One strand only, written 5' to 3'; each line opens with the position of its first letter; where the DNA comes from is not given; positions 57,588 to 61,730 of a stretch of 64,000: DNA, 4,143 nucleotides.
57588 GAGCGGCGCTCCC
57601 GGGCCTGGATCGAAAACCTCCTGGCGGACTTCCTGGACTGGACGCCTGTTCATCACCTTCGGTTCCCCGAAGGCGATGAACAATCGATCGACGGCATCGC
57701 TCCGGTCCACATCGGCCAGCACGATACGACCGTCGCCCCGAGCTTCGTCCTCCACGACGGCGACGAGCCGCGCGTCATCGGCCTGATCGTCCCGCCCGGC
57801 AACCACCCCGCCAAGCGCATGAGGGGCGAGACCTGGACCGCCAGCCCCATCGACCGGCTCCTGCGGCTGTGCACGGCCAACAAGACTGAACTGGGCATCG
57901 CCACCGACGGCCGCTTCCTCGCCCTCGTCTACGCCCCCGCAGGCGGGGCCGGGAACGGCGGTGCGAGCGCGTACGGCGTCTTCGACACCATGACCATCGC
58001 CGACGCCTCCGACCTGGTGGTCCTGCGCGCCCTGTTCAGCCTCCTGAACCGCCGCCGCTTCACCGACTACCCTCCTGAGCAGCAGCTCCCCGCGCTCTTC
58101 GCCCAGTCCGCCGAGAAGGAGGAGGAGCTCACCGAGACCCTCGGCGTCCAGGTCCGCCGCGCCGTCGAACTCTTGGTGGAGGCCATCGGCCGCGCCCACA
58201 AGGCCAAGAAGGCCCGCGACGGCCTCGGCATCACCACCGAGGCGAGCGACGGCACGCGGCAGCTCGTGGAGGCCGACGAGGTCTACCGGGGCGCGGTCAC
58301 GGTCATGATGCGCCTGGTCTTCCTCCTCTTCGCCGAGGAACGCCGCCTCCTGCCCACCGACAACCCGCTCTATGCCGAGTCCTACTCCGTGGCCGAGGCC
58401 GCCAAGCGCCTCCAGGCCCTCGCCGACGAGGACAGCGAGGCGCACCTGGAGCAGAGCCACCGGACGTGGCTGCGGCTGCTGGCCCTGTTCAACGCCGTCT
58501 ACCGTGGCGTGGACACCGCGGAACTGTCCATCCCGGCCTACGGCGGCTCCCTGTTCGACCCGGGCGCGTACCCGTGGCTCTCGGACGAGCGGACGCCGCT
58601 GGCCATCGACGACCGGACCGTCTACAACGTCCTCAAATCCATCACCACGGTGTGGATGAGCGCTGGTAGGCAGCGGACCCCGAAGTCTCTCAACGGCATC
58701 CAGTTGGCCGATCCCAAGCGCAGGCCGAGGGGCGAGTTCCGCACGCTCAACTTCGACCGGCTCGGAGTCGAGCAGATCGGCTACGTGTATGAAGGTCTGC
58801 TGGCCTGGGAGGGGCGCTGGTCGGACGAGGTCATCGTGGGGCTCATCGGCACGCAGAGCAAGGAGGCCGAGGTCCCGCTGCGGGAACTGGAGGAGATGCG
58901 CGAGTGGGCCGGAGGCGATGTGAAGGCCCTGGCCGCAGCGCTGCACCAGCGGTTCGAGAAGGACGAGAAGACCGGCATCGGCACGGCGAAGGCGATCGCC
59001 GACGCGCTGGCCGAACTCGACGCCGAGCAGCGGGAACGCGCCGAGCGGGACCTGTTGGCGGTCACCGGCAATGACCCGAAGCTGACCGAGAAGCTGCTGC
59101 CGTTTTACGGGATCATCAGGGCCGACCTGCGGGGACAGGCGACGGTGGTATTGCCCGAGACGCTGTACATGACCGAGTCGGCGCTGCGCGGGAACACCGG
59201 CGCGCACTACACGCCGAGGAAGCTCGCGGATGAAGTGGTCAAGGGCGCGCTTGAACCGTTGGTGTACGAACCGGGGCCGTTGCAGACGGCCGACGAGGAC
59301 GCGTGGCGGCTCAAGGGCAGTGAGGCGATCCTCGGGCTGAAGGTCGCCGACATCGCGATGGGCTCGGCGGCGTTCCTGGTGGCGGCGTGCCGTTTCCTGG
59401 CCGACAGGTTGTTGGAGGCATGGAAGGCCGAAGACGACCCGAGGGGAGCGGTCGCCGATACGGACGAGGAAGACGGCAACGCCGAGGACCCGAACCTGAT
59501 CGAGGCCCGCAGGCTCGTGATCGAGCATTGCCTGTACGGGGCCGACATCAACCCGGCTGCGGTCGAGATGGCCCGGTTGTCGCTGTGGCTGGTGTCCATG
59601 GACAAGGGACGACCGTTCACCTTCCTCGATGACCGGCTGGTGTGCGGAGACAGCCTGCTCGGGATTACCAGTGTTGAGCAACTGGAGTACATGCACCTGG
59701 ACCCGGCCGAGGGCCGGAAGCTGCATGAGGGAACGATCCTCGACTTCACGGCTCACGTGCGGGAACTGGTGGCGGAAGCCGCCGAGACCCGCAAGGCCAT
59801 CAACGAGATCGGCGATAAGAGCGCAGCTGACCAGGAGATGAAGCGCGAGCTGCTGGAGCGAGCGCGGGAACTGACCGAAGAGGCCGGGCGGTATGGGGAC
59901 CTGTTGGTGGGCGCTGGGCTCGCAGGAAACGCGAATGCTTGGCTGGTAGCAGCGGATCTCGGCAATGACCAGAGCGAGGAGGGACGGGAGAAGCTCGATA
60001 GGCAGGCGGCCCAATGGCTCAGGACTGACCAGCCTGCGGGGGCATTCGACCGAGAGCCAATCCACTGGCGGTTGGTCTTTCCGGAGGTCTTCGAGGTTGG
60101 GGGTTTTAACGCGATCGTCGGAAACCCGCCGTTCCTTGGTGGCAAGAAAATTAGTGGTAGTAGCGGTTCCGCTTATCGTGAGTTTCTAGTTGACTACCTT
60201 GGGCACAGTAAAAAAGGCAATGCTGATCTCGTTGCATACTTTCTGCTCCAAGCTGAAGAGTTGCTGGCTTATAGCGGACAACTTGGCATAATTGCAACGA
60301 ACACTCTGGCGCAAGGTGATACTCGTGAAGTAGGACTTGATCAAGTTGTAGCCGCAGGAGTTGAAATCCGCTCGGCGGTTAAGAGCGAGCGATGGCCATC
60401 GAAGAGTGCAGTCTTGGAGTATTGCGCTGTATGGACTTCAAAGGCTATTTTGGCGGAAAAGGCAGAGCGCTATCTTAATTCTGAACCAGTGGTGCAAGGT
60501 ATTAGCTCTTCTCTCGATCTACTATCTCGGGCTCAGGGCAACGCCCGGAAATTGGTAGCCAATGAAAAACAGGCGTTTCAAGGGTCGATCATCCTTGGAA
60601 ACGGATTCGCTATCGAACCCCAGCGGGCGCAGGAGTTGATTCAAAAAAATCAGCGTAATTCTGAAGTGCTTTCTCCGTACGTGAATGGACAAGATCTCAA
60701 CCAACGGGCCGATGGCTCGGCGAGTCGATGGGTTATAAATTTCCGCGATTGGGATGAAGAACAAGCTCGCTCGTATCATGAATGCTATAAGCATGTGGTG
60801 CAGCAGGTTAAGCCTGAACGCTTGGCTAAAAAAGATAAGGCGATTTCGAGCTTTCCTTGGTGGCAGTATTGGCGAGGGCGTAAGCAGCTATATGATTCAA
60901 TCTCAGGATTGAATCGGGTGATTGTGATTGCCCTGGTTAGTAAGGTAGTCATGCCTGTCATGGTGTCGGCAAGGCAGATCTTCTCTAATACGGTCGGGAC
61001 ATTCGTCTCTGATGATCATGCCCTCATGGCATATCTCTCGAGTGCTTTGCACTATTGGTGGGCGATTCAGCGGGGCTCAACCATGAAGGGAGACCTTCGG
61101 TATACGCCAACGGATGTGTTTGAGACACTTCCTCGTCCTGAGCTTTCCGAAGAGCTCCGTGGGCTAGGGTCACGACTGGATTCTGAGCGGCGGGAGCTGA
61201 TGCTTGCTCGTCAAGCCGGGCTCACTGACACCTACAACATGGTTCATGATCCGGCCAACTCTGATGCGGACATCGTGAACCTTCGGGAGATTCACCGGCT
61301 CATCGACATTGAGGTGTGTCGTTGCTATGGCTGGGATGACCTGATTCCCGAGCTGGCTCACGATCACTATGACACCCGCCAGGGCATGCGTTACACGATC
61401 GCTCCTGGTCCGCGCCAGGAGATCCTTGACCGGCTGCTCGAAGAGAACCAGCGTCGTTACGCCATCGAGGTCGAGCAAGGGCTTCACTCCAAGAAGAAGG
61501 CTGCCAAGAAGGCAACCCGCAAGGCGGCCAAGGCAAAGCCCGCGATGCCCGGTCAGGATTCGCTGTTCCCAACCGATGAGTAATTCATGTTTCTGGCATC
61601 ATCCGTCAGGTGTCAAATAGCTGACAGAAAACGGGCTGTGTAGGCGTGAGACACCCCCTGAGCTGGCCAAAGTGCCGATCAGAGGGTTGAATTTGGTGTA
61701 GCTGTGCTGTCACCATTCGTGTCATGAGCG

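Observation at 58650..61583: Stepwise GC collapse inside the methyltransferase ORF: the presumed specificity region is a low-GC graft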

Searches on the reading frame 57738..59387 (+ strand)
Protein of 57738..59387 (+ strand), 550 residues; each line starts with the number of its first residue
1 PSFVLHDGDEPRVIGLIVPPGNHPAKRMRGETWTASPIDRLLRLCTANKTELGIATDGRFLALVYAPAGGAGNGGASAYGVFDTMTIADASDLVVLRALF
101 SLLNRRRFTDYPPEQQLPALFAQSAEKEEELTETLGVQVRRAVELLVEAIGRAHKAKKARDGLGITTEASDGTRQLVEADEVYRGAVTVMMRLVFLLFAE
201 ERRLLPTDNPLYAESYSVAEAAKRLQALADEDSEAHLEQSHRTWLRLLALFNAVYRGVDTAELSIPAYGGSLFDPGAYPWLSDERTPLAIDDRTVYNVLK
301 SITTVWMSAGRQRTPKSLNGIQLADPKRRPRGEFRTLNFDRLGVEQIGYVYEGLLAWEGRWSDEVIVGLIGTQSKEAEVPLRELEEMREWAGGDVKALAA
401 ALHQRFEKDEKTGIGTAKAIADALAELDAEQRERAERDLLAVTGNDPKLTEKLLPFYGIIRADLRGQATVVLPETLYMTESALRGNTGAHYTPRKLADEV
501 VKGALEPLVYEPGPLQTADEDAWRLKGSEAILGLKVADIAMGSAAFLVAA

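Call 50: search_dna_similar(query=window:57738-59387:+, collection=plasmids, mode=protein, max_rows=60)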
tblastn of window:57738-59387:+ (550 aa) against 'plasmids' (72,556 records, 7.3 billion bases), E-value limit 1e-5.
Records with a match: 63; places in all: 64; records where one place covers at least 80% of the query: 23.
Best place of each record, by identity: <60% 63.
By first word of the organism name: Nostoc 4; Halorussus 4; Planktothrix 3; Synechocystis 2; Ensifer 2; Trichormus 2; Calothrix 2; Bradyrhizobium 2; Haematobacter 2; Thermus 2; and 37 more.
By predicted mobility (MOB-suite, as given by PLSDB): non-mobilizable 42; conjugative 15; mobilizable 6.
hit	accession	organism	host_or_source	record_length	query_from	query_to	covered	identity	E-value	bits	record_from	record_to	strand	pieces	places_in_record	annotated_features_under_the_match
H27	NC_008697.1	Nocardioides sp. JS614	-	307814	30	550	95%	41.9%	1e-91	315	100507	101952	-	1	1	DNA methyltransferase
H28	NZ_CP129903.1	Rhodococcus ruber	soil,bacterial genome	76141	7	550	99%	38.7%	2e-87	302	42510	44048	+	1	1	DNA methyltransferase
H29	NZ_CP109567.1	Nocardia sp. NBC_01377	-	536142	9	550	99%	38.4%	1e-89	308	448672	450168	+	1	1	type IIL restriction-modification enzyme MmeI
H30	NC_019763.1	Oscillatoria nigro-viridis PCC 7112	-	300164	11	548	98%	35.3%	3e-75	267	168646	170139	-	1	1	DNA methyltransferase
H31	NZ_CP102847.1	Microvirga terrae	soil,soil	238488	7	550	99%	34.4%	9e-61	224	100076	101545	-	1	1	type IIL restriction-modification enzyme MmeI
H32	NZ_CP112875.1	Pseudanabaena galeata CCNP1313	-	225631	1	548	100%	32.1%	9e-69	248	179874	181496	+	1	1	DNA methyltransferase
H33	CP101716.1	Synechocystis sp. B12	cell culture,mangrove water from the ...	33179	16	546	96%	33.1%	5e-57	247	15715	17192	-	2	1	hypothetical protein (x2)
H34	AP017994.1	Planktothrix agardhii NIES-204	-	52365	7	548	88%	35.2%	9e-49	275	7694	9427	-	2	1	hypothetical protein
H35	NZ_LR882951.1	Planktothrix agardhii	-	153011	7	548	88%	35.2%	1e-48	274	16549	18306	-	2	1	BREX-1 system adenine-specific DNA-methyltransferase PglX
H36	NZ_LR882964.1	Planktothrix agardhii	-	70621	7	548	88%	35.0%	2e-48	273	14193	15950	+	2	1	type IIL restriction-modification enzyme MmeI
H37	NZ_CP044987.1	Deinococcus sp. AJ005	single cell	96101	94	548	83%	35.8%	3e-56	211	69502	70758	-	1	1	type IIL restriction-modification enzyme MmeI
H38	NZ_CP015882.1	Ensifer adhaerens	silty clay loam soil (pH 6.1)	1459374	21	550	96%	28.8%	2e-28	128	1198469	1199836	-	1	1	none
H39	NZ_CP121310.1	Ensifer adhaerens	bacterial colony,soil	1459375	21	550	96%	28.8%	2e-28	128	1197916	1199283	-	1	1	none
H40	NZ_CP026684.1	Nostoc sp. 'Peltigera membranacea cyanobiont' N6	Lichen thallus,Peltigera membranacea ...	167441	22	548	96%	27.8%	1e-31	138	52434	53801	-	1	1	DNA methyltransferase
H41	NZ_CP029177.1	Acidibrevibacterium fodinaquatile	cell culture,acidic mine water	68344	21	550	96%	27.7%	4e-26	121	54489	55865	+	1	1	N-6 DNA methylase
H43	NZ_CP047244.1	Trichormus variabilis 0441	cell culture,thermal spring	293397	1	548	100%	26.6%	2e-30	134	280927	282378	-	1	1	DNA methyltransferase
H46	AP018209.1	Calothrix brevissima NIES-22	-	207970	22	548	96%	27.3%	8e-31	135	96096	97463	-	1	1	hypothetical protein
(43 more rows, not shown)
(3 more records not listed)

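Call 51: get_annotated_region(hit=H27, flank=3500)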
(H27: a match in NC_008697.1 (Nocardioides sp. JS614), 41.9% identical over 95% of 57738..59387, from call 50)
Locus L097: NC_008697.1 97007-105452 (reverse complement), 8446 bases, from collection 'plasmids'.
description: Nocardioides sp. JS614 plasmid pNOCA01, complete sequence
organism: Nocardioides sp. JS614 (NCBI taxid 196162)
taxonomy: Bacteria; Actinomycetota; Actinomycetes; Propionibacteriales; Nocardioidaceae; Nocardioides; Nocardioides sp. JS614
host: -; source: -; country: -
typing (MOB-suite, as given by PLSDB): conjugative; replicon rep_cluster_1783; relaxase MOBF; mating-pair formation MPF_T
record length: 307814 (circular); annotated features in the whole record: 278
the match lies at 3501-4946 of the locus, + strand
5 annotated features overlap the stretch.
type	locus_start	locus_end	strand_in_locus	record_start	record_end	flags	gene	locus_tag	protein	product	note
CDS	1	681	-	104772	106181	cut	-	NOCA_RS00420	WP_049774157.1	IS1380 family transposase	-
CDS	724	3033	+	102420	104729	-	drmD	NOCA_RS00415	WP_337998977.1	DISARM system SNF2-like helicase DrmD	-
CDS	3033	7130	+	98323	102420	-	-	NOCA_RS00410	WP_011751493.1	DNA methyltransferase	-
CDS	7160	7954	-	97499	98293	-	-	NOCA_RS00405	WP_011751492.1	hypothetical protein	-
CDS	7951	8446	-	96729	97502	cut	-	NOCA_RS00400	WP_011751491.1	YfbU family protein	-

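Call 52: get_annotated_region(hit=H31, flank=3500)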
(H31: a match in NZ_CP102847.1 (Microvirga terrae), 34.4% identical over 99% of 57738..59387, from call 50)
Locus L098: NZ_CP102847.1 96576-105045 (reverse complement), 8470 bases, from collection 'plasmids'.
description: Microvirga terrae strain R24 plasmid pR24_2, complete sequence
organism: Microvirga terrae (NCBI taxid 2740529)
taxonomy: Bacteria; Pseudomonadota; Alphaproteobacteria; Hyphomicrobiales; Methylobacteriaceae; Microvirga; Microvirga terrae
host: -; source: soil,soil; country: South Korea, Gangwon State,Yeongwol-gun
typing (MOB-suite, as given by PLSDB): non-mobilizable
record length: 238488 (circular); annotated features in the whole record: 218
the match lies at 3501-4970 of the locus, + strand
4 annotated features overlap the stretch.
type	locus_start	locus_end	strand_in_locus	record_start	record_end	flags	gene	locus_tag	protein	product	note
CDS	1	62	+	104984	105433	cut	-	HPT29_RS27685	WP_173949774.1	very short patch repair endonuclease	-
CDS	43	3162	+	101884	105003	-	drmD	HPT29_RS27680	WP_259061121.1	DISARM system SNF2-like helicase DrmD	-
CDS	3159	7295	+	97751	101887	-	-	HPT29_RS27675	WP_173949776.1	type IIL restriction-modification enzyme MmeI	-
CDS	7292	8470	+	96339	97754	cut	-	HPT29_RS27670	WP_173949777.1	ATP-binding protein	-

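Call 53: get_annotated_region(hit=H37, flank=3500)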
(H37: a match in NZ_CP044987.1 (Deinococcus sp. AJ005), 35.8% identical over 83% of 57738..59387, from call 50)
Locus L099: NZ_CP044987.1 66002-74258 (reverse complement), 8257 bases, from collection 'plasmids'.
description: Deinococcus sp. AJ005 plasmid p96k, complete sequence
organism: Deinococcus sp. AJ005 (NCBI taxid 2652443)
taxonomy: Bacteria; Deinococcota; Deinococci; Deinococcales; Deinococcaceae; Deinococcus; Deinococcus sp. AJ005
host: -; source: single cell; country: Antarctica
typing (MOB-suite, as given by PLSDB): non-mobilizable
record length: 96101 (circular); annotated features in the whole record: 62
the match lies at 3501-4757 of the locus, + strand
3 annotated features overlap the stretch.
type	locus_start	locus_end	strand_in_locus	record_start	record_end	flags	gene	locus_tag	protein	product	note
CDS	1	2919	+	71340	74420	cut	drmD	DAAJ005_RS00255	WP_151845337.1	DISARM system SNF2-like helicase DrmD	-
CDS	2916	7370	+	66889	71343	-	-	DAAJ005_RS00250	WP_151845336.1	type IIL restriction-modification enzyme MmeI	-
CDS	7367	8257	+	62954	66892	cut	drmA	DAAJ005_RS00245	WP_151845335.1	DISARM system helicase DrmA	-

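Call 54: get_annotated_region(hit=H40, flank=3500)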
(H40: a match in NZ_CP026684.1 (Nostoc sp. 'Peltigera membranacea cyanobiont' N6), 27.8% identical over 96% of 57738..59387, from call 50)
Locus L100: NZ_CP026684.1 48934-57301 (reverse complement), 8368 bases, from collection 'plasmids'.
description: Nostoc sp. 'Peltigera membranacea cyanobiont' N6 plasmid pNPM2, complete sequence
organism: Nostoc sp. 'Peltigera membranacea cyanobiont' N6 (NCBI taxid 1261031)
taxonomy: Bacteria; Cyanobacteriota; Cyanophyceae; Nostocales; Nostocaceae; Nostoc; Nostoc sp. 'Peltigera membranacea cyanobiont' N6
host: -; source: Lichen thallus,Peltigera membranacea thallus; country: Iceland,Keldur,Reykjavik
typing (MOB-suite, as given by PLSDB): conjugative; relaxase MOBP; mating-pair formation MPF_T
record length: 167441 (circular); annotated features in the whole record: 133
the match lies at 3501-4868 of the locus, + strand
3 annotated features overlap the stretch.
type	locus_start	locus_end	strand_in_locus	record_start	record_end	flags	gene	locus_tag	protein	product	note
CDS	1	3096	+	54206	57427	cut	drmD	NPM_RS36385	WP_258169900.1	DISARM system SNF2-like helicase DrmD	-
CDS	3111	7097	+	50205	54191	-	-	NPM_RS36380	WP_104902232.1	DNA methyltransferase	-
CDS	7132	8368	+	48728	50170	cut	-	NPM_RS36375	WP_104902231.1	hypothetical protein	-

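Call 55: get_annotated_region(hit=H43, flank=3500)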
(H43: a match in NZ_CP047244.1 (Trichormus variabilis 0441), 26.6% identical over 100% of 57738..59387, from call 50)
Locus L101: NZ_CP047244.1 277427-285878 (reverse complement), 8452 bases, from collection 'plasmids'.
description: Trichormus variabilis 0441 plasmid unnamed2, complete sequence
organism: Trichormus variabilis 0441 (NCBI taxid 375899)
taxonomy: Bacteria; Cyanobacteriota; Cyanophyceae; Nostocales; Nostocaceae; Trichormus; Trichormus variabilis; Trichormus variabilis 0441
host: -; source: cell culture,thermal spring; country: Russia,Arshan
typing (MOB-suite, as given by PLSDB): conjugative; replicon rep_cluster_1671; relaxase MOBP; mating-pair formation MPF_T
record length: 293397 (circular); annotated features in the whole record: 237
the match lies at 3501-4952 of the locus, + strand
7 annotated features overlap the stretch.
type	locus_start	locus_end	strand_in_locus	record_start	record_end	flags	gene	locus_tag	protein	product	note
CDS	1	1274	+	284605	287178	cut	drmD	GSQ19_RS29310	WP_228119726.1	DISARM system SNF2-like helicase DrmD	-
CDS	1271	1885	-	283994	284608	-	-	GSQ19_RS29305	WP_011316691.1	hypothetical protein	-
CDS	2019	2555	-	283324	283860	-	-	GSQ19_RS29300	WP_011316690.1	hypothetical protein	-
CDS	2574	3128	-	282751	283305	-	-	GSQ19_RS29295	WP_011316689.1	GNAT family N-acetyltransferase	-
CDS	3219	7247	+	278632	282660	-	-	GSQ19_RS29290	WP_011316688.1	DNA methyltransferase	-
CDS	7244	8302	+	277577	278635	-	-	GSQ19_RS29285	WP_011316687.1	ATP-binding protein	-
CDS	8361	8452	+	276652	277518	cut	-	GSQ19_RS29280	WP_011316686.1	DUF4435 domain-containing protein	-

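Call 56: get_annotated_region(hit=H46, flank=3500)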
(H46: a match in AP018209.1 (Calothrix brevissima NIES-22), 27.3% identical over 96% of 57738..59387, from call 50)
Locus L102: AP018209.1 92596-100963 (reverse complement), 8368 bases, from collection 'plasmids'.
description: Calothrix brevissima NIES-22 plasmid plasmid2 DNA, complete genome
organism: Calothrix brevissima NIES-22 (NCBI taxid 1973478)
taxonomy: Bacteria; Cyanobacteriota; Cyanophyceae; Nostocales; Calotrichaceae; Calothrix; Calothrix brevissima; Calothrix brevissima NIES-22
host: -; source: -; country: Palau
typing (MOB-suite, as given by PLSDB): conjugative; replicon rep_cluster_37,rep_cluster_37; relaxase MOBF; mating-pair formation MPF_T
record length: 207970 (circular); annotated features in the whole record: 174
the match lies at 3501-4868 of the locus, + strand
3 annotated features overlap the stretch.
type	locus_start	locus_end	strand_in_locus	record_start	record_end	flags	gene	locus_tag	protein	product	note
CDS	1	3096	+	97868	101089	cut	-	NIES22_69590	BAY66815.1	SNF2-related helicase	-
CDS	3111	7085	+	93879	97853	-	-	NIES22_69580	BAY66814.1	hypothetical protein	-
CDS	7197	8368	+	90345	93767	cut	-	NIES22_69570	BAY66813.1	helicase-like protein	-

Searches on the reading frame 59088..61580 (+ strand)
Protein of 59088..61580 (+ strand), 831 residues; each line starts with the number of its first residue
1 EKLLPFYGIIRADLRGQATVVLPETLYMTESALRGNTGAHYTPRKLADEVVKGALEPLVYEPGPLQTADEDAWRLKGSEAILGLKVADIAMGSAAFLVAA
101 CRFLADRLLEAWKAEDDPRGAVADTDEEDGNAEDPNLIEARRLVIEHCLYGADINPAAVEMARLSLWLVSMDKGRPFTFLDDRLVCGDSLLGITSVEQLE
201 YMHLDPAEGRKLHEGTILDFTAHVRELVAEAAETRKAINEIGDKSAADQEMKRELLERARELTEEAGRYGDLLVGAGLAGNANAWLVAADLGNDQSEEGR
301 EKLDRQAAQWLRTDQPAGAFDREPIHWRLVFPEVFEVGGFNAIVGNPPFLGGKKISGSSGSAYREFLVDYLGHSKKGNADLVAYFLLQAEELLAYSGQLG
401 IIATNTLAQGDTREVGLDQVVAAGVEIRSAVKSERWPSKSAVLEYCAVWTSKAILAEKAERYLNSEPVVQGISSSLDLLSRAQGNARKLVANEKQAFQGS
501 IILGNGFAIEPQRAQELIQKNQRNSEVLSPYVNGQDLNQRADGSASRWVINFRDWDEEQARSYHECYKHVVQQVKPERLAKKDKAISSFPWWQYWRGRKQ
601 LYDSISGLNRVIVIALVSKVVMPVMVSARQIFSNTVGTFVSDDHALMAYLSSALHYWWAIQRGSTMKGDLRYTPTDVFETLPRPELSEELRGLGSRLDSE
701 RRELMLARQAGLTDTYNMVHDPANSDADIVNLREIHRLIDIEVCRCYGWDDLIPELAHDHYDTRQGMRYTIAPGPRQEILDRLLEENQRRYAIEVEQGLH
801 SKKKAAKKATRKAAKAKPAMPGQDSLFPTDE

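Call 41: search_solved_structures(query=window:59088-61580:+, max_evalue=0.001, show_alignments=1)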
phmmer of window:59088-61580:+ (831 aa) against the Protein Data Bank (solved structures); distinct sequences matched with E-value up to 0.001: 1.
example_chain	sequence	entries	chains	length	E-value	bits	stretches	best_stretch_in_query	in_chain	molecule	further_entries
5hr4_C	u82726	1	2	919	2.7e-05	25.7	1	333-768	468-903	MmeI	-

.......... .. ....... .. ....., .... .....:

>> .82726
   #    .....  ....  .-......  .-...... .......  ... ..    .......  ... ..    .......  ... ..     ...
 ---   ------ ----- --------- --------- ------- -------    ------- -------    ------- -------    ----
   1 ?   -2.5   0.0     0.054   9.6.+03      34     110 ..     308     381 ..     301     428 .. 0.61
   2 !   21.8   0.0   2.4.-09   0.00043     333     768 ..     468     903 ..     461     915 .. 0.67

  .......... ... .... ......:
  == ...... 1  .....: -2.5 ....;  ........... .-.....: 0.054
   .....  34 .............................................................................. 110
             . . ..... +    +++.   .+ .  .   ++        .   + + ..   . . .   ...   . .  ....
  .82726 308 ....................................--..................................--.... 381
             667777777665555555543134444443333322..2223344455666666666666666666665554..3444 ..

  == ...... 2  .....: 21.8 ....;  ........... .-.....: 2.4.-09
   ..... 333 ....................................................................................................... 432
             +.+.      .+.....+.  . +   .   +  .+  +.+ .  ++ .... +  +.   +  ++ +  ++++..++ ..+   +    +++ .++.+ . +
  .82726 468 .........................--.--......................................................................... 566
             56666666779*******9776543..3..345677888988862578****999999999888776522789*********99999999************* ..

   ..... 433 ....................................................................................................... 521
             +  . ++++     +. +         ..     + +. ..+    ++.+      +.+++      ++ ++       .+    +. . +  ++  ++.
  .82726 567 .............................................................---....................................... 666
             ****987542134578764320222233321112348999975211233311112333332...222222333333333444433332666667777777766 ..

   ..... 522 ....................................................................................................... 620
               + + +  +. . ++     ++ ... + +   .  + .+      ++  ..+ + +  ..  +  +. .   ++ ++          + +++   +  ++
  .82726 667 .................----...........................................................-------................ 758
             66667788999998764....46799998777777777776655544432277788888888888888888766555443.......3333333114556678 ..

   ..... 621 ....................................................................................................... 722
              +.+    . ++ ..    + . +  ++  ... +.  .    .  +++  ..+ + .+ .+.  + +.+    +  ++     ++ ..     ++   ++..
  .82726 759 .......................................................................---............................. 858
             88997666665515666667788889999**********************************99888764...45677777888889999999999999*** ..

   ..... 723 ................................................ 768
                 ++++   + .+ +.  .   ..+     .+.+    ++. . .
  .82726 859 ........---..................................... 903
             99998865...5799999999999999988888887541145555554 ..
